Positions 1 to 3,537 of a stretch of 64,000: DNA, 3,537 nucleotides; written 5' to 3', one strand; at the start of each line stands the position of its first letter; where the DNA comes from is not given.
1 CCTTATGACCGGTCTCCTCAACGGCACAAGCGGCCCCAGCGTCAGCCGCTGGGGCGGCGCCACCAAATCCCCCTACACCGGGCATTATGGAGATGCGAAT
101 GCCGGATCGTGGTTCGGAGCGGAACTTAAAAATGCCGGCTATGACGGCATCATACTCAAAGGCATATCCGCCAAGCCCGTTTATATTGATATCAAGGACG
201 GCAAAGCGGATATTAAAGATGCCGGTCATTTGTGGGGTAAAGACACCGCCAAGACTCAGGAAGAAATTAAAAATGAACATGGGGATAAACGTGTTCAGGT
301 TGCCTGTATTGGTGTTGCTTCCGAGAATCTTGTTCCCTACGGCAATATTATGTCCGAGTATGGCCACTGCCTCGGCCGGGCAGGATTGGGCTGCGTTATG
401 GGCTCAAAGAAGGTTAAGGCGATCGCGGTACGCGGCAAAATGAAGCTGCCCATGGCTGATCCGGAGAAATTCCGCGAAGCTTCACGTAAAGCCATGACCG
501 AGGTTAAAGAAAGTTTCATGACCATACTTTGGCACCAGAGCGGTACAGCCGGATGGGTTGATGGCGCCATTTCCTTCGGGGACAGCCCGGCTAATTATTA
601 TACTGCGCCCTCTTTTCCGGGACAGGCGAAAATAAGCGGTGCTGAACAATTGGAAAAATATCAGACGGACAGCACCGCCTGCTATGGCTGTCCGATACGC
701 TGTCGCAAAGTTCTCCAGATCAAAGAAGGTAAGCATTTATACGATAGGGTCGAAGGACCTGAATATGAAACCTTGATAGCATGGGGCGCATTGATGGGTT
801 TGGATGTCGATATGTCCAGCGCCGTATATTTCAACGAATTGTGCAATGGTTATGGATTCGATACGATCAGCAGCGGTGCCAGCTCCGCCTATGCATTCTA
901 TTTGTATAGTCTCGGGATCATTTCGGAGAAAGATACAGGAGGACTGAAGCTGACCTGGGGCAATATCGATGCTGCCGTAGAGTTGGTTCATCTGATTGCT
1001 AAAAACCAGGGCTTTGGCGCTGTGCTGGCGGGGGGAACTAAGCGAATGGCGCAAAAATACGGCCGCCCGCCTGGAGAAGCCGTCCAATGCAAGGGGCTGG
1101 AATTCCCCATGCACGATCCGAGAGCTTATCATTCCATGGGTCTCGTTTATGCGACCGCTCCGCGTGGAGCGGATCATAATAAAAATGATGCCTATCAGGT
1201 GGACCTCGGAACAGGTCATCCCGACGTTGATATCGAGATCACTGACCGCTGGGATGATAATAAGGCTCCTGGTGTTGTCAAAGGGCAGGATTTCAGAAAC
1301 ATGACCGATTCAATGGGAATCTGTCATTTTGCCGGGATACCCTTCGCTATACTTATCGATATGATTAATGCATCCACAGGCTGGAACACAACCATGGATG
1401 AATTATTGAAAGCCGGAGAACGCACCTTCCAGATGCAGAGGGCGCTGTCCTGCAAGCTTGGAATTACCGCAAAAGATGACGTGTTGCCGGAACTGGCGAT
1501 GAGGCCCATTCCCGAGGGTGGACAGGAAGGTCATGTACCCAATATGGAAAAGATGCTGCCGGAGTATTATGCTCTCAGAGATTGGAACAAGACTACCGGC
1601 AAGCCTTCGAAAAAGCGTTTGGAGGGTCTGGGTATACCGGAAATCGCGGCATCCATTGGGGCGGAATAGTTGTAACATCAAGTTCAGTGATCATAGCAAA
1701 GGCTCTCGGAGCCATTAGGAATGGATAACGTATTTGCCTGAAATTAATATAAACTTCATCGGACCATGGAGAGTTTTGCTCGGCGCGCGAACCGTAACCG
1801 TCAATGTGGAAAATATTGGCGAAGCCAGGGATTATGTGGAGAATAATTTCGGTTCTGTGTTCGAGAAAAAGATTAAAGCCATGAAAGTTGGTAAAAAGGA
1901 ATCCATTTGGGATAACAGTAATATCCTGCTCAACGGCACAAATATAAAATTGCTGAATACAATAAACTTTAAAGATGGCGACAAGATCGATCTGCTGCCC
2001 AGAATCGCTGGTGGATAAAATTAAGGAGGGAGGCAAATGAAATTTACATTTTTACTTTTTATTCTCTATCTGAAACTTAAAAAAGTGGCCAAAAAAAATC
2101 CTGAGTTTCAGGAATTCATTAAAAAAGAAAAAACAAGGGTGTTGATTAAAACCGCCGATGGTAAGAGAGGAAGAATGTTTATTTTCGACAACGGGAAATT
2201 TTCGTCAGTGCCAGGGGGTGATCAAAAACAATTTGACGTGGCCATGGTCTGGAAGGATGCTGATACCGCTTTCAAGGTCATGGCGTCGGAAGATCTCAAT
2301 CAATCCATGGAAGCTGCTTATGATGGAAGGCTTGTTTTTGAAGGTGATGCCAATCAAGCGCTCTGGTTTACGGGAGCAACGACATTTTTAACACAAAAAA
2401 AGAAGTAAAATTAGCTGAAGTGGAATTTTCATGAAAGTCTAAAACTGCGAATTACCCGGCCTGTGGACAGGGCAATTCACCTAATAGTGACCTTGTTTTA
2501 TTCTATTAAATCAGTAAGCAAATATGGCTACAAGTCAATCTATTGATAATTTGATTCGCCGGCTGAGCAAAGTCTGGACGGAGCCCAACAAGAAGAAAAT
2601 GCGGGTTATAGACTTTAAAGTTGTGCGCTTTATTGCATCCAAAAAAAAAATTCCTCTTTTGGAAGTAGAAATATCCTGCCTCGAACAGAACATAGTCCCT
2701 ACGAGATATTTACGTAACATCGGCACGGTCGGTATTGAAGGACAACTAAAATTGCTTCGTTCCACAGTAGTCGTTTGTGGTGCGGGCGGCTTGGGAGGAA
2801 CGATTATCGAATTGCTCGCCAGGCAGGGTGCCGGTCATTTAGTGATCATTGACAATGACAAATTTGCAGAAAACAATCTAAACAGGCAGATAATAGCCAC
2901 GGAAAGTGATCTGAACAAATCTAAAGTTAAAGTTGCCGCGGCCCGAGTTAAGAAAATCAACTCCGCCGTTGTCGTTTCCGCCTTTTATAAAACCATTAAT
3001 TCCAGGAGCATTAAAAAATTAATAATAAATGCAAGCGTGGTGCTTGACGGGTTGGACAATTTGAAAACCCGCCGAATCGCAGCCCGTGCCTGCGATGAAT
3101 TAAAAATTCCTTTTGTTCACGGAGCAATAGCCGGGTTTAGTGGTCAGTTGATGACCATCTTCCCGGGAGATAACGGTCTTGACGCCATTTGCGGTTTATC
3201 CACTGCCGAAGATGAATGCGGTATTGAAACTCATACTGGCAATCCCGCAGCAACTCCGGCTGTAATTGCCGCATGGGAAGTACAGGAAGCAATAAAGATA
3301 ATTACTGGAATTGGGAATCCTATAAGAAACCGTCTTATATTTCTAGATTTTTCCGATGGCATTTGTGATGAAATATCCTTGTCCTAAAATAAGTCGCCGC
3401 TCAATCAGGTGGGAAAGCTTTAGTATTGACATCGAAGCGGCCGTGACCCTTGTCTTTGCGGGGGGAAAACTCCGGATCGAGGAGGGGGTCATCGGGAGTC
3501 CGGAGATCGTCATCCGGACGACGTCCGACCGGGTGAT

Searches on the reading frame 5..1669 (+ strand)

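Call 17: search_protein_families(library=pfam, proteins=[window:5-1669:+])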
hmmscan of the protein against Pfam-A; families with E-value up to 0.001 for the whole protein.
window:5-1669:+ (554 aa): 2 families
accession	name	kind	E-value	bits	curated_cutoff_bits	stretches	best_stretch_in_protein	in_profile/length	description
PF01314.23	AFOR_C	-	1.4e-113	380.4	27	1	159-544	2-385/385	Aldehyde ferredoxin oxidoreductase, domains 2 & 3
PF02730.20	AFOR_N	-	1.4e-51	175.5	29.8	1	1-144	57-198/199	Aldehyde ferredoxin oxidoreductase, N-terminal domain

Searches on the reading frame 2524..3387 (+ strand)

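Call 17: search_protein_families(library=pfam, proteins=[window:2524-3387:+])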
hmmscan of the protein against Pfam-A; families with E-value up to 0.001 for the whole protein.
window:2524-3387:+ (287 aa): 2 families
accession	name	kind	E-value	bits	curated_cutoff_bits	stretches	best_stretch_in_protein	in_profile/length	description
PF00899.27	ThiF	-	1.8e-54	184.9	28.1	1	62-278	1-221/238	ThiF family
PF08659.16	KR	-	5e-05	23.7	22.6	1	82-175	4-94/180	KR domain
